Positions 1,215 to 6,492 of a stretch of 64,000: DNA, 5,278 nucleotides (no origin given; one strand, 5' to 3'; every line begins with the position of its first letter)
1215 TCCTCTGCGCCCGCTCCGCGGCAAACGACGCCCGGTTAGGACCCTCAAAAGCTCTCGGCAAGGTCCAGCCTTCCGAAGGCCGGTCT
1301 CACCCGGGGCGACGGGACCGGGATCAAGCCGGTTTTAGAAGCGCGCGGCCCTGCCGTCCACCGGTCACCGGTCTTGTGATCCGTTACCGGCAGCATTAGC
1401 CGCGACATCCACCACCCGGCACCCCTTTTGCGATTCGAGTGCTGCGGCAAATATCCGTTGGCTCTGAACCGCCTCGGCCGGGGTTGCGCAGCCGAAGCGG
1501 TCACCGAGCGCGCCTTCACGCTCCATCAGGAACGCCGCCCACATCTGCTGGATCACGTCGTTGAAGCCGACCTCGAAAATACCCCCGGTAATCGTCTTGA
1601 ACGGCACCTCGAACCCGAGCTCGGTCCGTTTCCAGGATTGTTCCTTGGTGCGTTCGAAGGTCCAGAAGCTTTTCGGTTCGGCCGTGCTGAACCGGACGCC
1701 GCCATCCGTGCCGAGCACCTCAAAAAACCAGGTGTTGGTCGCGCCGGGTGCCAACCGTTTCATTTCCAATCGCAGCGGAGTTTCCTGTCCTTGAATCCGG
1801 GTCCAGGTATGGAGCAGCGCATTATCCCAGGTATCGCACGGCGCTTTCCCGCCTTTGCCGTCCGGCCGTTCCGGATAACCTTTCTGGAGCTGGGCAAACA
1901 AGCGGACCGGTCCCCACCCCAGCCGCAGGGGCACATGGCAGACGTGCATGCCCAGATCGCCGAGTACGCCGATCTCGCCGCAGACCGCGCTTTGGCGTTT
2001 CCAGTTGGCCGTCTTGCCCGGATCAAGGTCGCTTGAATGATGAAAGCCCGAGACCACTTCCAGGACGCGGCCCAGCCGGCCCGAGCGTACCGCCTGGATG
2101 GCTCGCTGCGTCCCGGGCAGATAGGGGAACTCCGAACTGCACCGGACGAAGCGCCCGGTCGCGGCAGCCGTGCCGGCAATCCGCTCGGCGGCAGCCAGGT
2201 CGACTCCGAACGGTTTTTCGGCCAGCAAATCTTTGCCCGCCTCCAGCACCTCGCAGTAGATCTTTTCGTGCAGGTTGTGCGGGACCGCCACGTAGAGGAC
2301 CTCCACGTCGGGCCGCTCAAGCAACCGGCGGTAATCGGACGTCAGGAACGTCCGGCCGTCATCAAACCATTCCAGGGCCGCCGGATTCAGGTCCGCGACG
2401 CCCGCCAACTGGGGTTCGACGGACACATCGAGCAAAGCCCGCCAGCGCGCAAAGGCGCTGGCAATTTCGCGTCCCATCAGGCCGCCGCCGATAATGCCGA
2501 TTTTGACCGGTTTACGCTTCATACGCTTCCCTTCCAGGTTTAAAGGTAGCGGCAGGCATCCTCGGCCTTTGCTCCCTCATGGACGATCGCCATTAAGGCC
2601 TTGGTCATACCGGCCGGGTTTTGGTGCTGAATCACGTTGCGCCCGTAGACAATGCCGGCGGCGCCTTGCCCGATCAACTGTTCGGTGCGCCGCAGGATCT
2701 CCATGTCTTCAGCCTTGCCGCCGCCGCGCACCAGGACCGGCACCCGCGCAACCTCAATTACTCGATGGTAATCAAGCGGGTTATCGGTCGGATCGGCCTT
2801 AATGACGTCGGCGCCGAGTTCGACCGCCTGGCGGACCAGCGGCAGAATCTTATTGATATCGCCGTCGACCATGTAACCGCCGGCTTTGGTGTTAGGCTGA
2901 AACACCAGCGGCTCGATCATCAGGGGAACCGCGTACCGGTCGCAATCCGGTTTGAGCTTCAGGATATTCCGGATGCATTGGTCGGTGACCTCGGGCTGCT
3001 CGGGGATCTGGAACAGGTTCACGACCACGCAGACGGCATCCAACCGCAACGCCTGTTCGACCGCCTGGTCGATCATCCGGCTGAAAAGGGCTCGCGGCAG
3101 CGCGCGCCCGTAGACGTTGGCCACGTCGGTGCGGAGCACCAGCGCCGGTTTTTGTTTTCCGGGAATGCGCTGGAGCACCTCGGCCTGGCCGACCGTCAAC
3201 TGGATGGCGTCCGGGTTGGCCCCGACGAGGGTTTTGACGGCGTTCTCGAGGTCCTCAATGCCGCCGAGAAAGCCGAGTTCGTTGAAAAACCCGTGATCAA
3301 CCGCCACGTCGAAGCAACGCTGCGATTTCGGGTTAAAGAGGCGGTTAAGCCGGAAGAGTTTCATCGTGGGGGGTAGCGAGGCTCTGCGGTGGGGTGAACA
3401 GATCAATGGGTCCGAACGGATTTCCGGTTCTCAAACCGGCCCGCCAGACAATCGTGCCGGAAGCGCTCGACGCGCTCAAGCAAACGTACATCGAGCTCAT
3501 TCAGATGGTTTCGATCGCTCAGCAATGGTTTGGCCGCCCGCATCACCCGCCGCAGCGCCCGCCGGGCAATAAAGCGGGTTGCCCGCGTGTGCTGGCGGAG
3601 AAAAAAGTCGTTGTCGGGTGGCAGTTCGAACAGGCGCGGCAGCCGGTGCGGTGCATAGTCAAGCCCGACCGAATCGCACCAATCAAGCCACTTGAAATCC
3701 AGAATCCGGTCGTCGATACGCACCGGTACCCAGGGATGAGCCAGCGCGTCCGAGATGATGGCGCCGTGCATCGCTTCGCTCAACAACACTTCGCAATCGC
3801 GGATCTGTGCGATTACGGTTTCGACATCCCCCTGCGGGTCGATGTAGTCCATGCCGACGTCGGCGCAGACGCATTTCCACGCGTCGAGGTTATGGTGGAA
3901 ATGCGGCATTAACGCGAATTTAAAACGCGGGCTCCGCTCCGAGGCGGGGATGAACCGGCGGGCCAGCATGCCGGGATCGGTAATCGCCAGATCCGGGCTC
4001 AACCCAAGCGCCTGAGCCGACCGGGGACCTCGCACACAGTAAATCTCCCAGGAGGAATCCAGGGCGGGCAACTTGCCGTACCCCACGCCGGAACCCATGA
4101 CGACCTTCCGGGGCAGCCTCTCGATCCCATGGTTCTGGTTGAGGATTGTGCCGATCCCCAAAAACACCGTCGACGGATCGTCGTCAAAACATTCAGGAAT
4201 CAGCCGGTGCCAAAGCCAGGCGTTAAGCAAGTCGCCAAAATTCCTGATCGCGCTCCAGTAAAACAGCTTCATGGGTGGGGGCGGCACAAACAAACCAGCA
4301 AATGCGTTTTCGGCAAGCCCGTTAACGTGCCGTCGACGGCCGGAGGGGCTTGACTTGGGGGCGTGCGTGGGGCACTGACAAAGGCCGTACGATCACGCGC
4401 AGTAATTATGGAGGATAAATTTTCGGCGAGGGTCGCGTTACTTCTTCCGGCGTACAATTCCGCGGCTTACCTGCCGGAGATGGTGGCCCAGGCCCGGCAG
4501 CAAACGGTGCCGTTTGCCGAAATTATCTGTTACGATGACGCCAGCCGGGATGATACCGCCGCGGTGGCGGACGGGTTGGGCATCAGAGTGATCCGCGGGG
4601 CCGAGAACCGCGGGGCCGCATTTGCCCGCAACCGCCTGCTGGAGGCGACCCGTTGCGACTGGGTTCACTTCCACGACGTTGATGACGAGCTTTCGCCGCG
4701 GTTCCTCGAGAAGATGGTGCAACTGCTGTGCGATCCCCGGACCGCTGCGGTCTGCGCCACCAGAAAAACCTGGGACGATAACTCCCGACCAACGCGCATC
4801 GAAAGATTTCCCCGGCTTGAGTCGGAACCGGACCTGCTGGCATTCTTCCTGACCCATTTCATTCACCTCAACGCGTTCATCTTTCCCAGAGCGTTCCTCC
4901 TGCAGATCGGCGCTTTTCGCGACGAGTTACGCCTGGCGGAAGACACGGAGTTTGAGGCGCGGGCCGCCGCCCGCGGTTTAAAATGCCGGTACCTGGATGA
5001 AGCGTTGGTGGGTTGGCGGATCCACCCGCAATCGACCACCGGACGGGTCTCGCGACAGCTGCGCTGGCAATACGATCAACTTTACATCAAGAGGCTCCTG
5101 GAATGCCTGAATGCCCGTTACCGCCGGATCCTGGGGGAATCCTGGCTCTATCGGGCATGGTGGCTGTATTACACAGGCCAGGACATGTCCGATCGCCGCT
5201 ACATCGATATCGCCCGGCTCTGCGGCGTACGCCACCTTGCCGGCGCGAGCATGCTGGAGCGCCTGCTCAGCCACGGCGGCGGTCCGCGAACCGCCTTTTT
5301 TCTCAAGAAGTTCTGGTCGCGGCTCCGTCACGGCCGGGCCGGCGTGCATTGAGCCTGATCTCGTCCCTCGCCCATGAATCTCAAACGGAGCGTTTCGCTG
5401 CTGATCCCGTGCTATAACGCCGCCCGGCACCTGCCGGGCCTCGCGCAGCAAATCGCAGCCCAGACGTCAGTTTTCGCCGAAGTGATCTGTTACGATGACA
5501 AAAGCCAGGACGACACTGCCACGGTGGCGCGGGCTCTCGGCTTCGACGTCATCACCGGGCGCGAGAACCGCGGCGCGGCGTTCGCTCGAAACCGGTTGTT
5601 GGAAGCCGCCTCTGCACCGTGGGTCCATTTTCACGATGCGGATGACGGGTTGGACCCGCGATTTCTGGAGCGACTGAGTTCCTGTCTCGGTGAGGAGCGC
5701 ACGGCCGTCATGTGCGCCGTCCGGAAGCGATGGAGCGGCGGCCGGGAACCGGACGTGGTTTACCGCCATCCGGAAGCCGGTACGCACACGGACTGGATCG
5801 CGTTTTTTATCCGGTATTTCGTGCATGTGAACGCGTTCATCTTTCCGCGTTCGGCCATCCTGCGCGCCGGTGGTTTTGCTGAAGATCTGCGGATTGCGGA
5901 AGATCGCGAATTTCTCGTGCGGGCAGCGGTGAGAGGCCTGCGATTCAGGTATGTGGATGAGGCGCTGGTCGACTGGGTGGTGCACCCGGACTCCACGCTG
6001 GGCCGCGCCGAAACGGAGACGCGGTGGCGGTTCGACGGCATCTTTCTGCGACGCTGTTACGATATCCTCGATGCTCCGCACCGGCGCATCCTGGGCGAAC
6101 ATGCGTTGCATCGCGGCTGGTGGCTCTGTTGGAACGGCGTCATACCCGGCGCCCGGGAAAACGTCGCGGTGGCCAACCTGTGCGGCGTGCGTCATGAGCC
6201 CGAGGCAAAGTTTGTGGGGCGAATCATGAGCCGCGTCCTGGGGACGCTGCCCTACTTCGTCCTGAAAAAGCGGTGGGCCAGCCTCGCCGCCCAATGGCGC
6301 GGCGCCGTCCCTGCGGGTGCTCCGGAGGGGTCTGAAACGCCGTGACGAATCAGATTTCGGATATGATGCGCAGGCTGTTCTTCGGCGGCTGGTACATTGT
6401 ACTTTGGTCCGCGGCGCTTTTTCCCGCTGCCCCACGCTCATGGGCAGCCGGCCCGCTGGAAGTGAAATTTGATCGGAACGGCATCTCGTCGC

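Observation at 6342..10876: Two paralogous secreted proteins of unrecognised family bracketing a GT-A-like gene; candidate new EPS-processing glycosidases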

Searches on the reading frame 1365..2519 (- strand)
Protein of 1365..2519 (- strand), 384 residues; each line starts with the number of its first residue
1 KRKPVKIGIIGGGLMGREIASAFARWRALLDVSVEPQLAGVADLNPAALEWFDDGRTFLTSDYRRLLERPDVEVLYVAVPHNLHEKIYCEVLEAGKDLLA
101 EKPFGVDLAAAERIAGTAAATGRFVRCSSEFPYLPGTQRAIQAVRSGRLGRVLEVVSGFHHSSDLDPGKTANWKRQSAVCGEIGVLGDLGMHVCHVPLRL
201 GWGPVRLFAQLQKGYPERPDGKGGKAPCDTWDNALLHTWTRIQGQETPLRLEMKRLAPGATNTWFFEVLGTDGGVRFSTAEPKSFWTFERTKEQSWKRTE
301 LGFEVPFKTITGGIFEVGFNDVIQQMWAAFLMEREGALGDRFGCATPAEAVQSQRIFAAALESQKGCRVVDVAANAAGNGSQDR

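Call 8: search_protein_families(library=pfam, proteins=[window:1365-2519:-], max_evalue=0.01)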
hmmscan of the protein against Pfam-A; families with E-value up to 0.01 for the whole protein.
window:1365-2519:- (384 aa): 3 families
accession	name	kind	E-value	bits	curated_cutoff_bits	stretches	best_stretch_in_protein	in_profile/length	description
PF01408.29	GFO_IDH_MocA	-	9.7e-16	59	24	1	5-125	1-116/120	Oxidoreductase family, NAD-binding Rossmann fold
PF22725.1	GFO_IDH_MocA_C3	-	2.3e-08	34.5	27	1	138-275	2-123/124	GFO/IDH/MocA C-terminal domain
PF02894.22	GFO_IDH_MocA_C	-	0.0072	16.6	22.9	0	142-192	2-49/218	Oxidoreductase family, C-terminal alpha/beta domain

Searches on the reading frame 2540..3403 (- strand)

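Call 8: search_protein_families(library=pfam, proteins=[window:2540-3403:-], max_evalue=0.01)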
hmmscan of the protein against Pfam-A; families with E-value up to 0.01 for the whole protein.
window:2540-3403:- (287 aa): 1 family
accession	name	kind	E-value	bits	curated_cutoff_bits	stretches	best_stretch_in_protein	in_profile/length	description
PF01791.15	DeoC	-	1.5e-32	113.5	23.8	1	31-260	2-229/229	DeoC/LacD family aldolase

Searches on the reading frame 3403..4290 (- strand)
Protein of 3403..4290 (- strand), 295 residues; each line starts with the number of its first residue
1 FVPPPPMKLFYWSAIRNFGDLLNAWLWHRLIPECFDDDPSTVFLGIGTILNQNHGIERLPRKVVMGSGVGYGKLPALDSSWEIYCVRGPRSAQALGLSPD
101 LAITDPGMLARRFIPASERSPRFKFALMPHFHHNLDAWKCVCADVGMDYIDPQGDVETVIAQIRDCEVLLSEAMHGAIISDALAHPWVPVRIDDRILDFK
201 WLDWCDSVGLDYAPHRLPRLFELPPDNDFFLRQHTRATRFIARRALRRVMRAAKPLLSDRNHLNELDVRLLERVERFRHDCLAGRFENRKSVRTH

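Call 8: search_protein_families(library=pfam, proteins=[window:3403-4290:-], max_evalue=0.01)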
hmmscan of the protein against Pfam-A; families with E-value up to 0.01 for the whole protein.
window:3403-4290:- (295 aa): 1 family
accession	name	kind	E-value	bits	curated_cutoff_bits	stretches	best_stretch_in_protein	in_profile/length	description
PF04230.19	PS_pyruv_trans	-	1.8e-07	31.8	25.3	1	58-193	91-279/280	Polysaccharide pyruvyl transferase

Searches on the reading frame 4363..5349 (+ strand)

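Call 8: search_protein_families(library=pfam, proteins=[window:4363-5349:+], max_evalue=0.01)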
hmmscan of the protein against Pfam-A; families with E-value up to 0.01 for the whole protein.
window:4363-5349:+ (329 aa): 6 families
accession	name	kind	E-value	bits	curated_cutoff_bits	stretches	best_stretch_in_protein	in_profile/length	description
PF00535.33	Glycos_transf_2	-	2.4e-30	106.1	23.3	1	27-178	3-163/168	Glycosyl transferase family 2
PF13641.12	Glyco_tranf_2_3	-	4.5e-18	66.5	27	1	23-237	2-229/230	Glycosyltransferase like family 2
PF13632.12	Glyco_trans_2_3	-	2.4e-10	41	27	1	100-269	1-167/198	Glycosyl transferase family group 2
PF13506.12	Glyco_transf_21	-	2.5e-10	40.5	21.7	1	91-236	24-173/174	Glycosyl transferase family 21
PF13704.12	Glyco_tranf_2_4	-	0.00012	22.9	27.5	1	32-108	2-82/98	Glycosyl transferase family 2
PF10111.15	Glyco_tranf_2_2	-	0.00022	21.3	27.3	1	33-122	11-106/276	Glycosyltransferase like family 2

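Call 9: search_protein_families(library=ncbifam, proteins=[window:4363-5349:+], max_evalue=0.01)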
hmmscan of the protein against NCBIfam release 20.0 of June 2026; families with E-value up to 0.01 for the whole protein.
window:4363-5349:+ (329 aa): 15 families
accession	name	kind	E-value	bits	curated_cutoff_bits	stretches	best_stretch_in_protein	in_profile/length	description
TIGR03965.1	mycofact_glyco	equivalog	8.2e-22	77.7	280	1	13-217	66-279/467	mycofactocin biosynthesis glycosyltransferase MftF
NF007482.0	PRK10073.1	equivalog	3.2e-17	62.5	423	1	22-255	6-255/334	glycosyltransferase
NF041875.1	EPS_EpsD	equivalog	3.2e-16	59.6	370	1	26-216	3-204/325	exopolysaccharide biosynthesis glycosyltransferase EpsD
NF047683.1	TeichurnBiosyTuaG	equivalog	1.9e-14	54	400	1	21-128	5-117/252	teichuronic acid biosynthesis protein TuaG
TIGR03937.1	PgaC_IcaA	equivalog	6.6e-13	48.4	422.3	1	16-131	39-160/407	poly-beta-1,6-N-acetyl-D-glucosamine synthase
TIGR04283.1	glyco_like_mftF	equivalog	9.5e-13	48.2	182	1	26-214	3-181/221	TIGR04283 family arsenosugar biosynthesis glycosyltransferase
NF053739.1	GlytfEpsEBac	equivalog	4.2e-08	32.5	450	1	23-220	2-204/265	glycosyltransferase EpsE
NF010496.0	PRK13915.1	equivalog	1.1e-07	31.3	262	1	14-130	23-151/307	glucosyl-3-phosphoglycerate synthase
NF058614.1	PPMAGASynPpgS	equivalog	2.7e-07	30.2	370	1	25-91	3-66/226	polyprenyl-phospho-N-acetylgalactosaminyl synthase PpgS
NF038302.1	EPS_HpsE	equivalog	1.4e-06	27.5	300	1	26-133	5-122/307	hormogonium polysaccharide biosynthesis glycosyltransferase HpsE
TIGR04182.1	glyco_TIGR04182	equivalog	8.2e-06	25.4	325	1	24-135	2-110/293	S-layer glycoprotein N-glycosyltransferase AglJ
NF050819.1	PolSacchBiosHfsG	equivalog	1.8e-05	24.1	500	1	22-123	12-118/302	polysaccharide biosynthesis protein HfsG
NF050050.1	ProtGlycPglI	equivalog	5.3e-05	22.7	500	1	23-120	3-106/306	GalNAc(5)-diNAcBac-PP-undecaprenol beta-1,3-glucosyltransferase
NF041391.1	DPhHxTase_Halo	equivalog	0.00015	20.8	375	1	30-111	3-82/213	dolichyl-phosphate hexose transferase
TIGR04195.1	S_glycosyl_SunS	equivalog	0.0023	16.8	350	1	51-108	83-142/421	SunS family peptide S-glycosyltransferase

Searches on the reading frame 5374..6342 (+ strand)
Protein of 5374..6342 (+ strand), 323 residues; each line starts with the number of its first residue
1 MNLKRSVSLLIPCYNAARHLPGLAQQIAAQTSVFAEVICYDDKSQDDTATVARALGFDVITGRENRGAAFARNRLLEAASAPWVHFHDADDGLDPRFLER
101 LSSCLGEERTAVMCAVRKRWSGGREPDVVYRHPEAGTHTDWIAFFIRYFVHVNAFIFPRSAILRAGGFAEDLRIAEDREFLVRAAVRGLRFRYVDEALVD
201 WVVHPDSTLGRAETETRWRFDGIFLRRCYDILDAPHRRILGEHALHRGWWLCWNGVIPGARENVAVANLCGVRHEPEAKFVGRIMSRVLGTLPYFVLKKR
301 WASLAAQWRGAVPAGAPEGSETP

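Call 8: search_protein_families(library=pfam, proteins=[window:5374-6342:+], max_evalue=0.01)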
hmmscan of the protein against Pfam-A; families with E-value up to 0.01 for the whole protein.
window:5374-6342:+ (323 aa): 5 families
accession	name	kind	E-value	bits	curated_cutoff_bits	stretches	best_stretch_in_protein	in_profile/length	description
PF00535.33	Glycos_transf_2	-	4.2e-20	72.8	23.3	1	8-132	1-130/168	Glycosyl transferase family 2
PF13641.12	Glyco_tranf_2_3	-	1.4e-10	42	27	1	7-218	3-227/230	Glycosyltransferase like family 2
PF13632.12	Glyco_trans_2_3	-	2.8e-07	31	27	1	83-220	1-141/198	Glycosyl transferase family group 2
PF10111.15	Glyco_tranf_2_2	-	0.00012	22.1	27.3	0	140-187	156-202/276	Glycosyltransferase like family 2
PF13506.12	Glyco_transf_21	-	0.0043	17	21.7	0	74-218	24-172/174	Glycosyl transferase family 21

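Call 9: search_protein_families(library=ncbifam, proteins=[window:5374-6342:+], max_evalue=0.01)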
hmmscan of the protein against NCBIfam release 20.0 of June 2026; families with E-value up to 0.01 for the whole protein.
window:5374-6342:+ (323 aa): 15 families
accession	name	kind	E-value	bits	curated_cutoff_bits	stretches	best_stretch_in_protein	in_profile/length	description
NF041875.1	EPS_EpsD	equivalog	9.2e-19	68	370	1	7-199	1-204/325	exopolysaccharide biosynthesis glycosyltransferase EpsD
TIGR03965.1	mycofact_glyco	equivalog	2.7e-16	59.5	280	2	4-107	73-181/467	mycofactocin biosynthesis glycosyltransferase MftF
TIGR04283.1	glyco_like_mftF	equivalog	3.3e-15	56.3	182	1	7-196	1-180/221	TIGR04283 family arsenosugar biosynthesis glycosyltransferase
NF007482.0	PRK10073.1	equivalog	1.2e-14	54.1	423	1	1-207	2-221/334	glycosyltransferase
NF047683.1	TeichurnBiosyTuaG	equivalog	3.8e-11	43.1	400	1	3-105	4-111/252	teichuronic acid biosynthesis protein TuaG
TIGR03937.1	PgaC_IcaA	equivalog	2e-10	40.2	422.3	1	5-98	45-143/407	poly-beta-1,6-N-acetyl-D-glucosamine synthase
NF038302.1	EPS_HpsE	equivalog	1.6e-07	30.6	300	1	7-93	3-99/307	hormogonium polysaccharide biosynthesis glycosyltransferase HpsE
NF058614.1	PPMAGASynPpgS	equivalog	1.8e-06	27.5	370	1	7-69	2-61/226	polyprenyl-phospho-N-acetylgalactosaminyl synthase PpgS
NF041391.1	DPhHxTase_Halo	equivalog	2.4e-06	26.7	375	1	13-93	3-81/213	dolichyl-phosphate hexose transferase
TIGR04182.1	glyco_TIGR04182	equivalog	0.0001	21.8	325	1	7-105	2-97/293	S-layer glycoprotein N-glycosyltransferase AglJ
NF010496.0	PRK13915.1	equivalog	0.00012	21.2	262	1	4-64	30-93/307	glucosyl-3-phosphoglycerate synthase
NF050050.1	ProtGlycPglI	equivalog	0.00015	21.2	500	1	6-103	3-106/306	GalNAc(5)-diNAcBac-PP-undecaprenol beta-1,3-glucosyltransferase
TIGR04195.1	S_glycosyl_SunS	equivalog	0.00019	20.4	350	1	27-91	76-142/421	SunS family peptide S-glycosyltransferase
NF050819.1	PolSacchBiosHfsG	equivalog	0.00022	20.5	500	1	6-112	13-124/302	polysaccharide biosynthesis protein HfsG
NF053739.1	GlytfEpsEBac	equivalog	0.0062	15.5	450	1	7-108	3-110/265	glycosyltransferase EpsE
